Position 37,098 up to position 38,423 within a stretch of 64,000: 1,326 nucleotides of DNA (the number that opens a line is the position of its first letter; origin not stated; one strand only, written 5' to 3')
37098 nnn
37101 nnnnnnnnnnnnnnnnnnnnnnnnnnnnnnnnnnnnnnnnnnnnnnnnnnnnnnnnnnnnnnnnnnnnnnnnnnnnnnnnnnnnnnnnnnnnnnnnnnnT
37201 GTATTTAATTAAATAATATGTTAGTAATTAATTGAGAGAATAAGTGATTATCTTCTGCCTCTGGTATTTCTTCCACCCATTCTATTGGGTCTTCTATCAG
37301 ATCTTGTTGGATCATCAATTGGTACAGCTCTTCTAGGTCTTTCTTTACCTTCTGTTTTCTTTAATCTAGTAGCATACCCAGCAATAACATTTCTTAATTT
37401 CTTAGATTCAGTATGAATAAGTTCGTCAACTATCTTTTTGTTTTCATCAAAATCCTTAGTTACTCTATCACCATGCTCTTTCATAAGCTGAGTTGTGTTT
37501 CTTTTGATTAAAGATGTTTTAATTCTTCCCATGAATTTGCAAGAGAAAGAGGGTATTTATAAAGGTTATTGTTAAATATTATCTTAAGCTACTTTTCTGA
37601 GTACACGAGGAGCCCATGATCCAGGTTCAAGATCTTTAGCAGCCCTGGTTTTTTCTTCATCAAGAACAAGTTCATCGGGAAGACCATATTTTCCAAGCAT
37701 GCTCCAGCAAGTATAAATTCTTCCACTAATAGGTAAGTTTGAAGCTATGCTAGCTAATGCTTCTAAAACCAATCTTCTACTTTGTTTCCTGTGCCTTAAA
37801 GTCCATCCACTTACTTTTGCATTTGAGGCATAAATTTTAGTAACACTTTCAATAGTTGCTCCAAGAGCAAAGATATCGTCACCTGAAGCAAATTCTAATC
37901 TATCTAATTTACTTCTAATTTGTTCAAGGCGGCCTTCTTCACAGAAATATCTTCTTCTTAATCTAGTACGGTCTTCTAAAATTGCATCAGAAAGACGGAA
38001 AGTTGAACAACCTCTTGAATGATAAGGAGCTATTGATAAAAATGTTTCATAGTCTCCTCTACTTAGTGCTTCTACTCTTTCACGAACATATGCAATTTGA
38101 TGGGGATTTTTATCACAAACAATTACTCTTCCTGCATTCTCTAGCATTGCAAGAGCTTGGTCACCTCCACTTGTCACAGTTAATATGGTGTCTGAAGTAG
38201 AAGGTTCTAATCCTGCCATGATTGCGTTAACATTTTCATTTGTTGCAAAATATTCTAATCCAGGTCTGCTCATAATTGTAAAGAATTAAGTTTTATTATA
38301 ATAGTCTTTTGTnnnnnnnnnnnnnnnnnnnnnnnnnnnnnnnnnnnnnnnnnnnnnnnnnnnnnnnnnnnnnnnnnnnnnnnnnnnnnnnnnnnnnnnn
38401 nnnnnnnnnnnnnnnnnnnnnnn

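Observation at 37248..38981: Truncated two-domain Dph2 next to a GC-rich Rossmann-like gene, upstream of eS17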

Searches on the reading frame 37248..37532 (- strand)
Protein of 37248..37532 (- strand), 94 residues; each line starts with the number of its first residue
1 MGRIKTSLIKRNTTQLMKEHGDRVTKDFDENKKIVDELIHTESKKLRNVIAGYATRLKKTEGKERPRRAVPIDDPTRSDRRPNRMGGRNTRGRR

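Call 3: search_protein_families(library=pfam, proteins=[window:37248-37532:-], max_evalue=1)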
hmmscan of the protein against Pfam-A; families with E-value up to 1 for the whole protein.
window:37248-37532:- (94 aa): 1 family
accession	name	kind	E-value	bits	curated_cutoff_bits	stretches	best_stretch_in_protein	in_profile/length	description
PF00833.23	Ribosomal_S17e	-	2.8e-15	56.8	22.8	1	1-70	1-69/122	Ribosomal S17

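Call 4: search_protein_families(library=ncbifam, proteins=[window:37248-37532:-], max_evalue=1)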
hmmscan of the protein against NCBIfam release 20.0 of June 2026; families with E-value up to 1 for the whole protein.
window:37248-37532:- (94 aa): 1 family
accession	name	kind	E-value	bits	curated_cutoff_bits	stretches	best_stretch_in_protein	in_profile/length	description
NF002242.0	PRK01151.1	equivalog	3e-24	84.4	72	1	1-63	1-63/67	30S ribosomal protein S17e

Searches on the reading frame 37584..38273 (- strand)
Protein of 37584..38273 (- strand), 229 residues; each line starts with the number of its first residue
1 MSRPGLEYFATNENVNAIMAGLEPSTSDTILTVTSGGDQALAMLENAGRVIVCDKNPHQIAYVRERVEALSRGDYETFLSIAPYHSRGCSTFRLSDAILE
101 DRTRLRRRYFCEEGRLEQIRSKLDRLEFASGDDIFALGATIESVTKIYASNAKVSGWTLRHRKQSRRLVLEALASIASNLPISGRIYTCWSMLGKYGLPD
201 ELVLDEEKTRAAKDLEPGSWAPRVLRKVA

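Call 3: search_protein_families(library=pfam, proteins=[window:37584-38273:-], max_evalue=1)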
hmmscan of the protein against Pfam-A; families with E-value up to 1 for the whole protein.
window:37584-38273:- (229 aa): 3 families
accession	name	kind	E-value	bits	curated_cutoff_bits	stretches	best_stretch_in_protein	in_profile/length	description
PF11899.13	DUF3419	-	2.8e-10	40.4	28.2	1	6-81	10-86/385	Protein of unknown function (DUF3419)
PF01436.27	NHL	-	0.088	13.3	20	1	41-60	7-25/28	NHL repeat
PF08356.18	EF_assoc_2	-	0.097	13.1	23.7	1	182-207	42-67/87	EF hand associated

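Call 4: search_protein_families(library=ncbifam, proteins=[window:37584-38273:-], max_evalue=1)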
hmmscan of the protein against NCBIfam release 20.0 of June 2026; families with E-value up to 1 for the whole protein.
window:37584-38273:- (229 aa): 0 families

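Call 37: search_protein_representatives(protein=window:37584-38273:-)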
Query: 229 residues. Proteins with E-value up to 0.001 (for the whole library): 573; up to 1e-10: 337; up to 1e-30: 2. The best 150 are listed.
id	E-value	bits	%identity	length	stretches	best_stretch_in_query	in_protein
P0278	4.6e-61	222.7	100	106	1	1-105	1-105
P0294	3.4e-31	125.0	42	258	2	6-188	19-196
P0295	8.3e-29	117.2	38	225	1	6-228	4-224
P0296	1.2e-27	113.5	45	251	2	5-190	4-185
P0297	1.2e-27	113.4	39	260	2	6-188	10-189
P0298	4.3e-27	111.6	39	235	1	5-228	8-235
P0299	7.6e-27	110.8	39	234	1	8-228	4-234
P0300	8.7e-27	110.6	41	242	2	2-81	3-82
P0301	1.3e-26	110.1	38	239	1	8-226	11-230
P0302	9.1e-26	107.3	39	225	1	8-227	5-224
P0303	1.0e-25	107.1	39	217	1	6-228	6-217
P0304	1.4e-25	106.6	40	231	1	6-228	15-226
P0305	5.3e-25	104.8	41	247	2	7-190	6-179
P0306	5.7e-25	104.7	39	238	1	7-189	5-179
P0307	6.5e-25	104.5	40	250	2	5-188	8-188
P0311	3.1e-24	102.3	43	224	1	6-228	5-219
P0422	1.4e-16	77.2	34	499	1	6-228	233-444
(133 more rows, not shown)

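Call 39: list_cluster_members(proteins=[P0294, P0295, P0296, P0297, P0298, P0299, P0301, P0302, P0311, P0422])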
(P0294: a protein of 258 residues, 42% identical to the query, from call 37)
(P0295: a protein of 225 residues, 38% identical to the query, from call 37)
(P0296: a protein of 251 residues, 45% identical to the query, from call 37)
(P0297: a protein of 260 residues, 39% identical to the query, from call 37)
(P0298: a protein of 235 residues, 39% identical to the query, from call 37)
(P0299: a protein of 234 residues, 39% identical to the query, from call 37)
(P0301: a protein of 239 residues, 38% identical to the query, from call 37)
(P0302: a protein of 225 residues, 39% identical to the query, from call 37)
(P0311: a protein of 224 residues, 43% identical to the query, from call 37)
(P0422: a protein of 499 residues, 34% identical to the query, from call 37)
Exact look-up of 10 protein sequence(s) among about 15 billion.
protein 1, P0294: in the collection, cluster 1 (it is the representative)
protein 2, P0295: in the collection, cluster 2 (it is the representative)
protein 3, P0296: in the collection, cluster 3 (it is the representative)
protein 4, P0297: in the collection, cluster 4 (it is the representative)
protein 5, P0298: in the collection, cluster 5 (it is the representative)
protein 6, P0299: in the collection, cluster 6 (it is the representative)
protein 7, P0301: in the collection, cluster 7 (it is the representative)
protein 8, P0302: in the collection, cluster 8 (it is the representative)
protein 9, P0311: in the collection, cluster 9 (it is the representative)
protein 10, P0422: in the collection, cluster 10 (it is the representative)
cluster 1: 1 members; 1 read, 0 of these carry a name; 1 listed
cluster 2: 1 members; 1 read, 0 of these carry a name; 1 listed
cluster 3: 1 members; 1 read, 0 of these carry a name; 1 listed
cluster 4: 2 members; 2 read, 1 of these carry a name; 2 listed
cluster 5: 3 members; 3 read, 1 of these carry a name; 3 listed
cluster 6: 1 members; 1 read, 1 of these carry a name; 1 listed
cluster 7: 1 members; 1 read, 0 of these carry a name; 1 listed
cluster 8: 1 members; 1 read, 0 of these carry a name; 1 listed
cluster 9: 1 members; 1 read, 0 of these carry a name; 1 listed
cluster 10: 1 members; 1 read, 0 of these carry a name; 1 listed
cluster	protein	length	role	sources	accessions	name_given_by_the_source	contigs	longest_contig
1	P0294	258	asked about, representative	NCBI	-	-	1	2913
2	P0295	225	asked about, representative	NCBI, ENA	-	-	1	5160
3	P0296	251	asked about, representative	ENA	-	-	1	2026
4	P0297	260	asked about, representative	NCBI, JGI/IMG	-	hypothetical protein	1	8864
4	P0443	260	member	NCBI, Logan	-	-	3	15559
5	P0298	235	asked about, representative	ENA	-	-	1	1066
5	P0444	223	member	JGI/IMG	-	hypothetical protein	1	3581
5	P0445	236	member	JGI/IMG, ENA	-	-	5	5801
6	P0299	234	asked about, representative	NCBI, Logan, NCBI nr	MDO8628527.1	MAG: DUF3419 family protein [Nanoarchaeota archaeon] | DUF3419 family protein [Nanoarchaeota archaeon]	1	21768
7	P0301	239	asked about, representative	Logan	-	-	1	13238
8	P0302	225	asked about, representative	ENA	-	-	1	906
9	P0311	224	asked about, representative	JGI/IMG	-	-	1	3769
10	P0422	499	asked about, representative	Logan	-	-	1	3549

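Call 41: search_protein_families(library=pfam, alignment_id=A3, max_evalue=0.01)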
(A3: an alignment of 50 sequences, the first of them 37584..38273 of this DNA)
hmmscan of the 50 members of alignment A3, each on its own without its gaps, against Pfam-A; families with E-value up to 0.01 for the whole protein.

A. member 1, window:37584-38273:- (229 aa): 1 family
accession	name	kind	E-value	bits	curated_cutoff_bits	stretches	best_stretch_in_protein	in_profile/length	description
PF11899.13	DUF3419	-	2.8e-10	40.4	28.2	1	6-81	10-86/385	Protein of unknown function (DUF3419)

B. families by the number of members that match (of 50 scanned): 12 families
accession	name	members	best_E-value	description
PF11899.13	DUF3419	48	5.2e-13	Protein of unknown function (DUF3419)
PF13649.12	Methyltransf_25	12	6.1e-06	Methyltransferase domain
PF13847.12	Methyltransf_31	8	4.9e-06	Methyltransferase domain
PF08241.18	Methyltransf_11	4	7.1e-05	Methyltransferase domain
PF01739.24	CheR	2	5.3e-05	CheR methyltransferase, SAM binding domain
PF02475.24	TRM5-TYW2_MTfase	2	8.3e-05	TRM5/TYW2 methyltransferase domain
PF02006.22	PPS_PS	2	0.00047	Phosphopantothenate/pantothenate synthetase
PF08242.18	Methyltransf_12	2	0.0014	Methyltransferase domain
PF13489.12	Methyltransf_23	1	0.0012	Methyltransferase domain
PF20284.3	CTD8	1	0.004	C-terminal domain 8 of the ABC-three component (ABC-3C) systems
PF00439.30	Bromodomain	1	0.0044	Bromodomain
PF00398.26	RrnaAD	1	0.0076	Ribosomal RNA adenine dimethylase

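Call 46: predict_structure(alignment_id=A3)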
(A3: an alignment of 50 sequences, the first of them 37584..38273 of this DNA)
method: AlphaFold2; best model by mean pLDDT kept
length: 229 residues; sequences in the alignment: 50
mean_pLDDT: 91.5   pTM: 0.90
mean pLDDT of the five models: 91.5, 90.9, 90.6, 90.2, 89.5
residues with pLDDT >= 90: 168; 70-90: 48; 50-70: 10; < 50: 3
segments of 3 or more residues with pLDDT < 50: none
pLDDT, mean of each block of 10 residues (from residue 1): 82 96 98 95 98 95 97 96 58 78 94 98 97 93 96 83 88 96 96 83 98 93 97
secondary structure, 60 per line:
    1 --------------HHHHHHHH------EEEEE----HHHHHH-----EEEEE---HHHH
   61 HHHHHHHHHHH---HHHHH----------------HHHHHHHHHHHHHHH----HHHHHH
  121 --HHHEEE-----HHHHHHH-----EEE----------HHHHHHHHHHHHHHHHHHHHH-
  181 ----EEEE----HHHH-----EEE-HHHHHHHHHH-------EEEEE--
elements in order: H15-22 E29-33 H38-43 E49-53 H57-71 H75-79 H96-110 H115-120 E126-128 H134-140 E146-148 H159-179 E185-188 H193-196 E202-204 H206-215 E223-227

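Call 49: fold_search(model_id=the predicted structure, library=pdb)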
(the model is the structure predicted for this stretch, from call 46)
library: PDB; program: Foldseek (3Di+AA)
matches with E <= 10: 1260; with E <= 0.001: 101
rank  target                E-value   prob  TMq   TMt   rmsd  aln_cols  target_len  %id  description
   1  2a14                  6.1e-06  1.00  0.50  0.45   8.0       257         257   17  Crystal Structure of Human Indolethylamine N-methyltransferase with SAH (released 2005-06-28)
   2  2iip_C                9.1e-06  1.00  0.47  0.43   8.3       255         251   12  Human Nicotinamide N-methyltransferase (released 2006-10-10)
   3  7rkl_D                1.6e-05  1.00  0.46  0.43   8.4       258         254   12  Structure of Nicotinamide N-Methyltransferase (NNMT) in complex with II399 (P1 space group) (released 2022-07-20)
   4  7egu_A                1.8e-05  1.00  0.41  0.39   9.5       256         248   13  Structure of human NNMT in complex with macrocyclic peptide X (released 2021-12-15)
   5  3rod_D                1.9e-05  1.00  0.50  0.45   7.7       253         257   13  Methyltransferase (released 2011-09-07)
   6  3rod_A                1.9e-05  1.00  0.44  0.40   9.0       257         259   13  Methyltransferase (released 2011-09-07)
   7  9h5o_D                2.3e-05  1.00  0.49  0.45   8.6       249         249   13  NNMT-SAM IN COMPLEX WITH 20s (released 2025-05-21)
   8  7nbm_A                2.7e-05  1.00  0.45  0.39   8.6       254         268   12  Co-crystal structure of Human Nicotinamide N-methyltransferase (NNMT) with the bisubstrate-like inhibitor (33) (released 2021-03-17)
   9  7nbq_D                3.1e-05  1.00  0.44  0.40  10.5       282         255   12  Co-crystal structure of Human Nicotinamide N-methyltransferase (NNMT) with the tricyclic inhibitor (4) (released 2021-03-17)
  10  7bkg_C                3.4e-05  1.00  0.47  0.43   8.9       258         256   12  Co-crystal structure of Human Nicotinamide N-methyltransferase (NNMT) with the tricyclic inhibitor (2) (released 2021-03-17)
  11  7nbm_C                3.6e-05  1.00  0.45  0.41   8.6       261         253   12  Co-crystal structure of Human Nicotinamide N-methyltransferase (NNMT) with the bisubstrate-like inhibitor (33) (released 2021-03-17)
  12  9h5o_B                4.3e-05  1.00  0.49  0.46   8.3       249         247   12  NNMT-SAM IN COMPLEX WITH 20s (released 2025-05-21)
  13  9atv_B                4.9e-05  1.00  0.48  0.42   8.8       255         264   12  X-ray co-crystal structure of NCGC00685960 / NCATS-SM9335 in NNMT (released 2025-03-05)
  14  9atv_C                4.9e-05  1.00  0.48  0.42   8.6       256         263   12  X-ray co-crystal structure of NCGC00685960 / NCATS-SM9335 in NNMT (released 2025-03-05)
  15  7nbj_D                5.2e-05  1.00  0.50  0.46   8.1       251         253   14  Co-crystal structure of Human Nicotinamide N-methyltransferase (NNMT) with the bisubstrate-like inhibitor (1) (released 2021-03-17)
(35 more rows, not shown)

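Call 74: search_solved_structures(query=A3, max_evalue=1)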
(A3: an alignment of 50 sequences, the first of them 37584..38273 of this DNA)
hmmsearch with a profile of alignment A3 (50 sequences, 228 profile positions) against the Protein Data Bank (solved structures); distinct sequences matched with E-value up to 1: 14.
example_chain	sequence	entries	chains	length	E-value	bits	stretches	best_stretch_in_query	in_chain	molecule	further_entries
5bp9_A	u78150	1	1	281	0.00097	21.9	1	32-68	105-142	Putative methyltransferase protein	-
2h1r_A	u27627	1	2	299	0.0034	20.2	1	17-69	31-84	Dimethyladenosine transferase, putative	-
2yxd_A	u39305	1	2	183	0.033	16.9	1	11-78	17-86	Probable cobalt-precorrin-6Y C(15)-methyltransferase [decarboxylating]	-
7wzg_A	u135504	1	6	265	0.042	16.6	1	36-68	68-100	Cypemycin N-terminal methyltransferase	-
6rbd_y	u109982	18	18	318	0.078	15.7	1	19-69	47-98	Dimethyladenosine transferase | rRNA adenine N(6)-methyltransferase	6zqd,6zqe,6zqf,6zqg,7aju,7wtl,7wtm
1zq9_A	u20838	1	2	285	0.084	15.6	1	18-70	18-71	Probable dimethyladenosine transferase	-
6w6c_A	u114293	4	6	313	0.097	15.4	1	18-70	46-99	Probable dimethyladenosine transferase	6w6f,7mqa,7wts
3sm3_A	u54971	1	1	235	0.12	15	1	26-69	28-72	SAM-dependent methyltransferases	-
5wlc_LZ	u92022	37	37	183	0.31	13.8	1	93-166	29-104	Imp3 | U3 small nucleolar ribonucleoprotein protein IMP3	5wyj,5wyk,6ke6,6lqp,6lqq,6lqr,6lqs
7suk_LZ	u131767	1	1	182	0.31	13.8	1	93-166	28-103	U3 small nucleolar ribonucleoprotein protein IMP3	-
2p0y_A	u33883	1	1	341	0.48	13.1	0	150-219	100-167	Hypothetical protein lp_0780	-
1dus_A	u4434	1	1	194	0.58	12.9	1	22-78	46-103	MJ0882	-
6ez7_A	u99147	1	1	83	0.61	12.8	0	126-157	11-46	Protein PES4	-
5wxm_A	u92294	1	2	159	0.93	12.2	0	99-166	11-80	U3 small nucleolar ribonucleoprotein protein IMP3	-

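Call 83: search_protein_families(library=padloc, proteins=[window:37584-38273:-], max_evalue=0.1)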
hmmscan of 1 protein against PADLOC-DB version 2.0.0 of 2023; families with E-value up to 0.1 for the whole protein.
window:37584-38273:- (229 aa): 1 family
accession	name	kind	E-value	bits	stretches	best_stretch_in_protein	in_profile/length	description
PDLC04134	mad2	-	0.0017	15.2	1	8-70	273-336/492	mads_2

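Call 84: search_protein_families(library=phrogs, proteins=[window:37584-38273:-], max_evalue=0.1)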
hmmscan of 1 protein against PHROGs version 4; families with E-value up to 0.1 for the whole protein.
window:37584-38273:- (229 aa): 0 families

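Call 85: search_protein_families(library=ncbifam, alignment_id=A3, max_evalue=0.01)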
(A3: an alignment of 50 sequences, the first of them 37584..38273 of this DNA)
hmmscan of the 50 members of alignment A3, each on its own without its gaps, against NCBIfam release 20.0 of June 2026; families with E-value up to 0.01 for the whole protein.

A. member 1, window:37584-38273:- (229 aa): 0 families

B. families by the number of members that match (of 50 scanned): 24 families
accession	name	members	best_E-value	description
NF043040.1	corrin_prot_MT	12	3.6e-05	corrinoid protein-associated methyltransferase CpaM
NF011529.0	PRK14968.1-3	6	0.0012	putative methyltransferase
TIGR01934.1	MenG_MenH_UbiE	3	6.3e-05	ubiquinone/menaquinone biosynthesis methyltransferase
NF001244.0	PRK00216.1-5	2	4.8e-05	bifunctional demethylmenaquinone methyltransferase/2-methoxy-6-polyprenyl-1,4-benzoquinol methylase UbiE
NF010324.0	PRK13761.1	2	0.00058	phosphopantothenate/pantothenate synthetase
TIGR02021.1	BchM-ChlM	2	0.00058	magnesium protoporphyrin IX methyltransferase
NF041123.1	phpantohe_syn_Arch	2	0.001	4-phosphopantoate--beta-alanine ligase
NF047732.1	tRNAMtaseTrm5bMeth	2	0.0011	tRNA (guanine(37)-N1)-methyltransferase Trm5b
NF041820.1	daptide_MTase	1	0.0004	daptide-type RiPP biosynthesis methyltransferase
NF008686.0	PRK11705.1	1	0.00057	cyclopropane fatty acyl phospholipid synthase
NF001243.0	PRK00216.1-4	1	0.0019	demethylmenaquinone methyltransferase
NF001453.0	PRK00312.1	1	0.0021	protein-L-isoaspartate(D-aspartate) O-methyltransferase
TIGR02752.1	MenG_heptapren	1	0.0023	demethylmenaquinone methyltransferase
TIGR04345.1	ovoA_Cterm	1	0.0024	putative 4-mercaptohistidine N1-methyltransferase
NF040568.1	SCO2525_fam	1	0.0025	SCO2525 family SAM-dependent methyltransferase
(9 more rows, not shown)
